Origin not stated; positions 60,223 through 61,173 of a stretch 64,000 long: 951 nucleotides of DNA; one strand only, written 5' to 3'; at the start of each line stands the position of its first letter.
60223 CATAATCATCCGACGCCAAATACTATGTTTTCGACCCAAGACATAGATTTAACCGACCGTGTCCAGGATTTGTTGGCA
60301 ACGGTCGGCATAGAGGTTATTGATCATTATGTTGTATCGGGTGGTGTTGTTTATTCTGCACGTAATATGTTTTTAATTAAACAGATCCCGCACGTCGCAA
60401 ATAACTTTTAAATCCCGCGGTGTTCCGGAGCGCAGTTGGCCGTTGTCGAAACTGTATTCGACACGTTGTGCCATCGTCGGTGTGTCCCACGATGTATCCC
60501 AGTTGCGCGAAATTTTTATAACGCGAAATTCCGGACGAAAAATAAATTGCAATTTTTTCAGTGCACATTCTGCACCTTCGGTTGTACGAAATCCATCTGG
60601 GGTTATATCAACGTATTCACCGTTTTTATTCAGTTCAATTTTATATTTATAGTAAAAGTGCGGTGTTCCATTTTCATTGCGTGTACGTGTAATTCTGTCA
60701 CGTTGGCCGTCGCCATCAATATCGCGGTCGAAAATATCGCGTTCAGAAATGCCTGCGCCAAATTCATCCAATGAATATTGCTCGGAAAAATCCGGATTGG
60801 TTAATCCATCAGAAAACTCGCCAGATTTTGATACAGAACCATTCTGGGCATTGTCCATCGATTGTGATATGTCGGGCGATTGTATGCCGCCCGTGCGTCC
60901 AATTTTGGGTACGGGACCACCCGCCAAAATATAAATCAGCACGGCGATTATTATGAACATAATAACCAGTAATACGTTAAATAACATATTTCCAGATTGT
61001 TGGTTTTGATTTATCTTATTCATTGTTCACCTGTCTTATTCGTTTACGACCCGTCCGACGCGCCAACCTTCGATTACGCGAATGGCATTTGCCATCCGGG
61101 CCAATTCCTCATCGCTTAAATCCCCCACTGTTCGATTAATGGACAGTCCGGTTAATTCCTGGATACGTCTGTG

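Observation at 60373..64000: Tight minus-strand operon of three unknown proteins, with a duplicated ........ C-terminal domain, next to zauP-zapA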

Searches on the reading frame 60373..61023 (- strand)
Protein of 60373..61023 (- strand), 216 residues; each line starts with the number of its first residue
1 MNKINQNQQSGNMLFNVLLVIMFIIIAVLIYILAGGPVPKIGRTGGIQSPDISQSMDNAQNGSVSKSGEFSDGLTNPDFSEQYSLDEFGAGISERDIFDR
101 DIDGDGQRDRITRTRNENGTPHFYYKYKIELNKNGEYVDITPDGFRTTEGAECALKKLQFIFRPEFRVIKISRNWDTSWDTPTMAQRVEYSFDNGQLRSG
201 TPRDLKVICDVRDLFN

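Call 7: search_protein_families(library=pfam, proteins=[window:60373-61023:-], max_evalue=1)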
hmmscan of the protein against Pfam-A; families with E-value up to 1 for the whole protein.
window:60373-61023:- (216 aa): 0 families

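Call 8: search_protein_families(library=ncbifam, proteins=[window:60373-61023:-], max_evalue=1)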
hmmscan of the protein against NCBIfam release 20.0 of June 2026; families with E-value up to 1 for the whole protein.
window:60373-61023:- (216 aa): 1 family
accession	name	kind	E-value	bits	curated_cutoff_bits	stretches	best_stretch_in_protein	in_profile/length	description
NF042931.1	SAG1386_EF1546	equivalog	0.16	12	80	1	6-33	22-49/158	SAG1386/EF1546 family surface-associated protein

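Call 9: search_protein_families(library=phrogs, proteins=[window:60373-61023:-], max_evalue=1)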
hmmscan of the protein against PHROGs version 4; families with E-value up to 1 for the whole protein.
window:60373-61023:- (216 aa): 0 families

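Call 20: find_homologous_proteins(query=window:60373-61023:-)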
Query window:60373-61023:- (216 aa): 159 proteins with E <= 0.001 among 246 candidates; the best 120 are listed.
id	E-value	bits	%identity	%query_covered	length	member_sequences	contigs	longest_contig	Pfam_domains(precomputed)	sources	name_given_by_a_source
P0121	1.2e-139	481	98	100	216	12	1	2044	-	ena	-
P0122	1.1e-99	350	72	97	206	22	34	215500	-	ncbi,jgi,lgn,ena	-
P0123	7.4e-99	348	72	97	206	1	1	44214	-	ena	-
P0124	8.8e-99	347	72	97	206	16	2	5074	-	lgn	-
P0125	3.3e-98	346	69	100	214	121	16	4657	-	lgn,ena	-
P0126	4.9e-97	342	72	98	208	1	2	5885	-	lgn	-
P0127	1.1e-95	337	69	98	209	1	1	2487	-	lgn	-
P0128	1.4e-95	337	70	98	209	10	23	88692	-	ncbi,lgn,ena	-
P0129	1.3e-94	334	70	97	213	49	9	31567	-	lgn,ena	-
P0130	7.1e-94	331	68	96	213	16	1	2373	-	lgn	-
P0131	7.1e-94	331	71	97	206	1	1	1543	-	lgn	-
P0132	1.3e-93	331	68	99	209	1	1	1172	-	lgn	-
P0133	3.0e-93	329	70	98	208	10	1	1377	-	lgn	-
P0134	2.1e-92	327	69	97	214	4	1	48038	-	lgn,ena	-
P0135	2.7e-92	326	69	97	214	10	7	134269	-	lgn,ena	-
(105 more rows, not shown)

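Call 27: predict_structure(alignment_id=A1)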
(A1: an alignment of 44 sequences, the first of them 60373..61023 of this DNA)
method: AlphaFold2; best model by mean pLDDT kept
length: 216 residues; sequences in the alignment: 44
mean_pLDDT: 84.2   pTM: 0.66
mean pLDDT of the five models: 84.2, 84.1, 83.3, 82.8, 82.7
residues with pLDDT >= 90: 154; 70-90: 17; 50-70: 11; < 50: 34
segments of 3 or more residues with pLDDT < 50: 1-8, 41-66
pLDDT, mean of each block of 10 residues (from residue 1): 46 80 93 68 40 38 49 96 97 98 96 97 97 97 95 95 96 95 98 96 98 93
secondary structure, 60 per line:
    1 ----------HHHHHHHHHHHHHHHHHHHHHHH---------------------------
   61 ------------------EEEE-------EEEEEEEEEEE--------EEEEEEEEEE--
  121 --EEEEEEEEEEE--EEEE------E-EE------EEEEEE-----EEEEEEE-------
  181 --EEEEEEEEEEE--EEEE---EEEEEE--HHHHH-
elements in order: H11-33 E79-82 E90-100 E109-118 E123-133 E136-139 E156-161 E167-173 E183-193 E196-199 E203-208 H211-215

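Call 65: search_solved_structures(query=A6, max_evalue=10, show_alignments=2)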
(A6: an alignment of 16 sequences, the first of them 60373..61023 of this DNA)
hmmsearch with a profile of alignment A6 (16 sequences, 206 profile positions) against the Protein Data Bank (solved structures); distinct sequences matched with E-value up to 10: 2.
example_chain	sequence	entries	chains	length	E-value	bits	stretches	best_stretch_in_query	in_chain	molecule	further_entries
4o7j_B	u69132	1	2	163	0.41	13.3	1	87-133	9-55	CarG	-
8fk7_A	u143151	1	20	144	1.6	11.4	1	10-53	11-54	Flagellin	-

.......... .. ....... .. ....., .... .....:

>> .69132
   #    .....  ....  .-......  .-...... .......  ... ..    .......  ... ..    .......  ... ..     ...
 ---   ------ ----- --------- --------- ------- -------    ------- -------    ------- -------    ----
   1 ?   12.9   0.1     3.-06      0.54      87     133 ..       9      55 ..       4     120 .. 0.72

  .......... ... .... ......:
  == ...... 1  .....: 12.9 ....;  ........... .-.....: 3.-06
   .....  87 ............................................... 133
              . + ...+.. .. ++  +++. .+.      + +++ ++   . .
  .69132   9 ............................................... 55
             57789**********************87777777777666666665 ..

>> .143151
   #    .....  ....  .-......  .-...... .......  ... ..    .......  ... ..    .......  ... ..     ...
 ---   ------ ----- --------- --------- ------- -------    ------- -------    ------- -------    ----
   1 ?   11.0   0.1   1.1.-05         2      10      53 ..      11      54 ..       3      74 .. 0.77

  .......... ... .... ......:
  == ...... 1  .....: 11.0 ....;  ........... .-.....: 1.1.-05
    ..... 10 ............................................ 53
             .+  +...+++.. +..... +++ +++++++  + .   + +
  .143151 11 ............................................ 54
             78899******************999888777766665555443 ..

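Call 82: search_protein_representatives(alignment_id=A1)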
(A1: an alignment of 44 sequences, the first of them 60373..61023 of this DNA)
Query: 44 sequences, 210 profile positions. Proteins with E-value up to 0.001 (for the whole library): 206; up to 1e-10: 86; up to 1e-30: 55. The best 150 are listed.
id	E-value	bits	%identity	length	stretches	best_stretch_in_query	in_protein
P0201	1.5e-83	295.8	-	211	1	7-210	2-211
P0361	1.5e-78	279.4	-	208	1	5-210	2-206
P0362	1.3e-77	276.3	-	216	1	5-210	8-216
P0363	1.0e-74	266.9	-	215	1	4-210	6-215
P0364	1.9e-74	266.0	-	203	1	5-210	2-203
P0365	1.7e-73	262.9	-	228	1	3-208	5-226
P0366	4.9e-73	261.4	-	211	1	3-210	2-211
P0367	3.0e-72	258.9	-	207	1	5-210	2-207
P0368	5.6e-72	258.0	-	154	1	61-210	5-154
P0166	1.1e-71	257.0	-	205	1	3-165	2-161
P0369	8.3e-71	254.1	-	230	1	8-210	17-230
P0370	1.2e-70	253.6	-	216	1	5-210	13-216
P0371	2.8e-68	245.9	-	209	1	7-210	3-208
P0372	3.6e-68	245.5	-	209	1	7-210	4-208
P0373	1.7e-66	240.0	-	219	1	5-210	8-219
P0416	6.0e-27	110.8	-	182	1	63-209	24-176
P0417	6.8e-25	104.1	-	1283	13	81-114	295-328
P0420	2.0e-23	99.3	-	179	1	61-209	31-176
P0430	4.9e-15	71.9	-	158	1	95-191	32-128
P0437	2.2e-12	63.3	-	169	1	92-207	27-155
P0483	1.5e-06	44.2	-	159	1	92-210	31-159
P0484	1.8e-06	44.0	-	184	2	95-135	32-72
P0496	5.0e-06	42.5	-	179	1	95-189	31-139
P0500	6.4e-06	42.1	-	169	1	92-188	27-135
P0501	6.5e-06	42.1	-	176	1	94-189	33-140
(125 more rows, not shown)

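Call 85: search_solved_structures(query=A8, max_evalue=10, show_alignments=2)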
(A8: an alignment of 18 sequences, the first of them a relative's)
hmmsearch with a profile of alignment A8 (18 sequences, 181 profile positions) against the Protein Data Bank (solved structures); distinct sequences matched with E-value up to 10: 4.
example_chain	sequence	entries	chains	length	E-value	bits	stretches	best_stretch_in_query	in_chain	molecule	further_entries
4o7j_B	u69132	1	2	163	4.1e-17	65.5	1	32-176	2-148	CarG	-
8eoz_B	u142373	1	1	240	0.0044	19.8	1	128-165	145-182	C3HR3_4r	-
4qtq_A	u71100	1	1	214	0.31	13.7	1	43-118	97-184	XAC2610 protein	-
9etn_A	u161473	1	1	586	0.61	12.8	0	29-55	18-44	Cartilage acidic protein 1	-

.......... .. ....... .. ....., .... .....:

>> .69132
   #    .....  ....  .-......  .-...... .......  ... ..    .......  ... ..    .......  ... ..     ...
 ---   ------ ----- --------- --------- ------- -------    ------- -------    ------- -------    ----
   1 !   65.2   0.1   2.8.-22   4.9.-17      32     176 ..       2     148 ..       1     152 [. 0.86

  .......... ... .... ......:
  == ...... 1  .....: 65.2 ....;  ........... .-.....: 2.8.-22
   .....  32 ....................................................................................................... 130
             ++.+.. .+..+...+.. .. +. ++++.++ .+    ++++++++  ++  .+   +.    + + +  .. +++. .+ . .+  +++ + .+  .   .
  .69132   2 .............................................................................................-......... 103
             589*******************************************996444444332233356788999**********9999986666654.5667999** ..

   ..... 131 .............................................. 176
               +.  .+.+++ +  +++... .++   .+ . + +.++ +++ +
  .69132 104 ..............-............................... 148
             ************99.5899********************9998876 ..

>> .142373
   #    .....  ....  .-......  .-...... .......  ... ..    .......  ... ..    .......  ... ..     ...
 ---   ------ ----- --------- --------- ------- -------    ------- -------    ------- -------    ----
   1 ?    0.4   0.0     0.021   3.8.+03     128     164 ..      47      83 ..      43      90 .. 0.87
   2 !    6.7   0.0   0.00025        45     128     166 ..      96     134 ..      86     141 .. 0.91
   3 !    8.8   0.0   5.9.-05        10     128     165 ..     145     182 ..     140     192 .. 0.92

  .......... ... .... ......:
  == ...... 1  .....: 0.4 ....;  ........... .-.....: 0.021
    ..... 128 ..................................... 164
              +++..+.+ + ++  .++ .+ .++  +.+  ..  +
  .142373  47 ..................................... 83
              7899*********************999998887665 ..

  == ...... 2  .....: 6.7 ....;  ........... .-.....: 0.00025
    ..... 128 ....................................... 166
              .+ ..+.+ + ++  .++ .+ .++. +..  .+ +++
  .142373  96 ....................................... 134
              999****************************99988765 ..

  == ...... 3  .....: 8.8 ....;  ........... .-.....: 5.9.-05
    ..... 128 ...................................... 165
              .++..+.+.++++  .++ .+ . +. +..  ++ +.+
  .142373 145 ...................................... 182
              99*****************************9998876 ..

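Call 86: search_protein_families(library=pfam, proteins=[P0501, P0484, P0500, P0437, P0430, P0483, P0416, P0420, P0417], max_evalue=0.1)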
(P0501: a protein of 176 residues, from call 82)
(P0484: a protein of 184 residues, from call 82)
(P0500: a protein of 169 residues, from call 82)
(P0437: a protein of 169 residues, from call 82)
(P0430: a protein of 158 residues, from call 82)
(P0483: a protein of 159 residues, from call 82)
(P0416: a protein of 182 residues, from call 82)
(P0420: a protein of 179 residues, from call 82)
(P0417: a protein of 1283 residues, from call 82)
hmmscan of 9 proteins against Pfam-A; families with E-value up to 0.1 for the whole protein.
P0501 (176 aa): 2 families
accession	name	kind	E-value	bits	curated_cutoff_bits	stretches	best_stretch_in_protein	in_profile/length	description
PF21955.1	CarG-like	-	3.8e-11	43.7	28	1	27-175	1-142/144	Carbapenem resistance protein CarG-like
PF01839.29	FG-GAP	-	0.0059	16.9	22.1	1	33-52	7-26/37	FG-GAP repeat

P0484 (184 aa): 2 families
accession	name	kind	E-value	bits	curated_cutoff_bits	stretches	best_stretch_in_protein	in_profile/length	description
PF21955.1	CarG-like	-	4e-06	27.4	28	1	26-173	2-132/144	Carbapenem resistance protein CarG-like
PF01839.29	FG-GAP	-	0.0028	17.9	22.1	1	31-46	7-22/37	FG-GAP repeat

P0500 (169 aa): 2 families
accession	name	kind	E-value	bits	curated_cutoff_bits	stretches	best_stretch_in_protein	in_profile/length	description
PF21955.1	CarG-like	-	2.2e-07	31.5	28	1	23-167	1-141/144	Carbapenem resistance protein CarG-like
PF01839.29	FG-GAP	-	0.094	13.1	22.1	0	31-46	9-24/37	FG-GAP repeat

P0437 (169 aa): 1 family
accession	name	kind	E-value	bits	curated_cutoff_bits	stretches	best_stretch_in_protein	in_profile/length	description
PF21955.1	CarG-like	-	0.0092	16.5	28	1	24-65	2-43/144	Carbapenem resistance protein CarG-like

P0430 (158 aa): 3 families
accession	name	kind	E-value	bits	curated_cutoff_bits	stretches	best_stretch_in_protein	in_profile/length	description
PF21955.1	CarG-like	-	5.2e-08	33.6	28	1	26-155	2-139/144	Carbapenem resistance protein CarG-like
PF01839.29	FG-GAP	-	0.027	14.8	22.1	1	31-49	7-25/37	FG-GAP repeat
PF16743.10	PliI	-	0.095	12.8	27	0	29-60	62-94/123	Periplasmic lysozyme inhibitor of I-type lysozyme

P0483 (159 aa): 1 family
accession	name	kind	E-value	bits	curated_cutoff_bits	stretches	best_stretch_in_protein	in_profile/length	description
PF21955.1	CarG-like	-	0.00071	20.2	28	1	27-63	1-37/144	Carbapenem resistance protein CarG-like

P0416 (182 aa): 0 families

P0420 (179 aa): 1 family
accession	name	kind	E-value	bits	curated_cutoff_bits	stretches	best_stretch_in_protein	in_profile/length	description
PF21955.1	CarG-like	-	0.0045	17.5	28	1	67-103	7-43/144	Carbapenem resistance protein CarG-like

P0417 (1283 aa): 14 families
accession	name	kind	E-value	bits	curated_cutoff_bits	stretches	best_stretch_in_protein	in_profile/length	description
PF13517.12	FG-GAP_3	-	1.5e-194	631.3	26.9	20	962-1026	1-60/61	FG-GAP-like repeat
PF01839.29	FG-GAP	-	7e-127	412.4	22.1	20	1223-1253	1-37/37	FG-GAP repeat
PF16743.10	PliI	-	5.4e-38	129.9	27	3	336-386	38-88/123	Periplasmic lysozyme inhibitor of I-type lysozyme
PF00404.24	Dockerin_1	-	3.4e-24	85.3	22.9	0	305-319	32-46/57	Dockerin type I domain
PF21955.1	CarG-like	-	1.2e-21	77.8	28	0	198-222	5-29/144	Carbapenem resistance protein CarG-like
PF12256.14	TcdB_toxin_midN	-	2.6e-21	76.2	24.8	0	468-489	30-51/181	Insecticide toxin TcdB middle/N-terminal region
PF14779.12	BBS1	-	5e-20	72.5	27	0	138-169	13-48/254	Ciliary BBSome complex subunit 1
PF14783.12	BBS2_Mid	-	5.9e-12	46.1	27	0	625-649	78-102/108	Ciliary BBSome complex subunit 2, middle region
PF03160.20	Calx-beta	-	2.7e-08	34.3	27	1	47-119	24-96/119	Calx-beta domain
PF15907.11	Itfg2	-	3.5e-07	30.2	27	0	1112-1199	13-103/330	Integrin-alpha FG-GAP repeat-containing protein 2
PF13202.12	EF-hand_5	-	0.00011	21.9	25.9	0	796-808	5-17/25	EF hand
PF14326.11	DUF4384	-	0.00031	21.2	27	0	191-231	13-55/81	Domain of unknown function (DUF4384)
PF25292.1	Beta-prop_CGLA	-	0.0042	17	26.8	0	254-273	36-55/316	Lambda-carrageenase beta-propeller domain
PF23727.1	Beta-prop_FAM234A_B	-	0.0098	14.9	26.4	0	673-722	118-168/467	FAM234A/B beta-propeller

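Call 89: find_encoding_contigs(protein=P0501, flank=4000, max_places=3)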
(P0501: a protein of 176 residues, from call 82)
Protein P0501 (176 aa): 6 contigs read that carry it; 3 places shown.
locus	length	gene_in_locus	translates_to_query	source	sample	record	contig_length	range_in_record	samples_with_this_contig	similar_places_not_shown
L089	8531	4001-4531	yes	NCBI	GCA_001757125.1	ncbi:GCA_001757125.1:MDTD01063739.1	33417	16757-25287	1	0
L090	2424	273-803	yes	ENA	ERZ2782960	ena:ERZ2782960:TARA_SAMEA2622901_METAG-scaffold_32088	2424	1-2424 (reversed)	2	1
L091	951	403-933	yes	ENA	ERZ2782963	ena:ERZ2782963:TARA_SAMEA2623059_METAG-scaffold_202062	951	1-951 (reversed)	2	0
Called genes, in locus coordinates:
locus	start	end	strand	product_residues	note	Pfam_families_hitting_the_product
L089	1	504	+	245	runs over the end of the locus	PF00196:GerE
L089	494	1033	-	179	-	-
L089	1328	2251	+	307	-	PF03783:CsgG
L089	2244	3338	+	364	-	-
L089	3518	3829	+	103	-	-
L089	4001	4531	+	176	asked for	PF21955:CarG-like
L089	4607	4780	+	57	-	-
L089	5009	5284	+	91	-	PF04233:Phage_Mu_F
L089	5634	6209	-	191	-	PF11149:DUF2924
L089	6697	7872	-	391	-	PF13784:Fic_N, PF02661:Fic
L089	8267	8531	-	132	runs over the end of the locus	PF04542:Sigma70_r2 (weak)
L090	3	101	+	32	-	?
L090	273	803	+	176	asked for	PF21955:CarG-like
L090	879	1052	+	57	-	-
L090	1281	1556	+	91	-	PF04233:Phage_Mu_F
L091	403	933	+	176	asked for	PF21955:CarG-like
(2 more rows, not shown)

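Call 90: find_encoding_contigs(protein=P0416, flank=4000, max_places=3)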
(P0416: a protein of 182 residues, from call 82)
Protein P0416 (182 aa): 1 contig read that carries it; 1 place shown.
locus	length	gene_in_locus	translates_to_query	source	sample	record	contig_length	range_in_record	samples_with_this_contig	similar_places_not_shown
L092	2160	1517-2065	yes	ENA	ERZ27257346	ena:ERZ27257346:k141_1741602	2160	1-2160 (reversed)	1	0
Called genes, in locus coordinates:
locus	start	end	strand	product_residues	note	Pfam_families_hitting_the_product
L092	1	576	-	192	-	?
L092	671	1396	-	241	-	-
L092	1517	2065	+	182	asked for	-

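Call 91: find_encoding_contigs(protein=P0484, flank=4000, max_places=3)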
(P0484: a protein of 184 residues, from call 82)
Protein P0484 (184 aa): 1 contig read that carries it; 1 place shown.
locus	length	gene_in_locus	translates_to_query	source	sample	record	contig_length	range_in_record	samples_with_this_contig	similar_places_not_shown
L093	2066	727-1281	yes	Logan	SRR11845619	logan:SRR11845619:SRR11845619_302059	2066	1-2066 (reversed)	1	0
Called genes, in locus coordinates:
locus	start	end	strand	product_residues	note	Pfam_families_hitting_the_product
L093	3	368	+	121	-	?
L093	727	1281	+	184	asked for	PF21955:CarG-like (weak)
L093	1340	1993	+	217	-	PF04233:Phage_Mu_F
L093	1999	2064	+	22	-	?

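Call 92: find_encoding_contigs(protein=P0437, flank=4000, max_places=3)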
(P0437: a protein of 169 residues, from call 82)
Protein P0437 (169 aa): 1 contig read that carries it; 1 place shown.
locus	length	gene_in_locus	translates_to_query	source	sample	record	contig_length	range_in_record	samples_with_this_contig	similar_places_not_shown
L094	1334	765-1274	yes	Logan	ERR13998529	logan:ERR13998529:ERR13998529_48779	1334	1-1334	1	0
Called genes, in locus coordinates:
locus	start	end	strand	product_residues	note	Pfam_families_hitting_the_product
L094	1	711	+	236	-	?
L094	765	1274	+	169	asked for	-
